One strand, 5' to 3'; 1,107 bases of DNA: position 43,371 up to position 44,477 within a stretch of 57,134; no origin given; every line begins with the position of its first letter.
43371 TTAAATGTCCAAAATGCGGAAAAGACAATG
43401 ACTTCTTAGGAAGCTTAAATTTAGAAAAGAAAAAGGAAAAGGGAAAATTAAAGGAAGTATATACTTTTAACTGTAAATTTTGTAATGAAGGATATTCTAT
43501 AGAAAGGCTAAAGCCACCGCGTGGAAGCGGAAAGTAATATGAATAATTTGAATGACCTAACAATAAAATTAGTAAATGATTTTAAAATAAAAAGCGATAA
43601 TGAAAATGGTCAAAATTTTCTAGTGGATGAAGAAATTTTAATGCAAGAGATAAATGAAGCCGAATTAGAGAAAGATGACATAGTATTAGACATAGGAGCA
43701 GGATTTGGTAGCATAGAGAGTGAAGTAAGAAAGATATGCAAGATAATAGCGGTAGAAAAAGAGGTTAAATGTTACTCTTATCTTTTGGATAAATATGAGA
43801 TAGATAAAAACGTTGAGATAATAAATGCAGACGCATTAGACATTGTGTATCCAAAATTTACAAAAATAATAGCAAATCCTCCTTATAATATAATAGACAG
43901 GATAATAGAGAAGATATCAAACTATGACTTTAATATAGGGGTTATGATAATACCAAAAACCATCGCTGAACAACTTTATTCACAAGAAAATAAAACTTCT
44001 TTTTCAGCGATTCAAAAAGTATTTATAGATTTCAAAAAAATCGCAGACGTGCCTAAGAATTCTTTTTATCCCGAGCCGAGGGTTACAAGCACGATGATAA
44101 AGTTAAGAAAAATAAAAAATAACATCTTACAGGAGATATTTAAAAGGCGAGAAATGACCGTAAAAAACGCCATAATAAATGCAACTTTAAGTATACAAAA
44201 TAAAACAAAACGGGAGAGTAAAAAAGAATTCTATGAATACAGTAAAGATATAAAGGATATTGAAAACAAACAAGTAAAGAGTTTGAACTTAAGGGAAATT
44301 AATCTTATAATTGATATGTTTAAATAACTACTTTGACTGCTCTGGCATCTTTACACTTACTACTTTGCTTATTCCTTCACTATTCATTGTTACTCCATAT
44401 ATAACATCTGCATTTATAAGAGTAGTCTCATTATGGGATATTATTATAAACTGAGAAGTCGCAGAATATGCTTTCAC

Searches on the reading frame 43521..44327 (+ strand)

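Call 90: search_protein_families(library=pfam, proteins=[window:43521-44327:+], max_evalue=0.0001)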
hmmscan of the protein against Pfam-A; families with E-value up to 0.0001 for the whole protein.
window:43521-44327:+ (268 aa): 1 family
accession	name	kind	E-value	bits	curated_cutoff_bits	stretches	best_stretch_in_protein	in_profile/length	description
PF00398.26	RrnaAD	-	6.6e-30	104.5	24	1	28-265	7-259/263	Ribosomal RNA adenine dimethylase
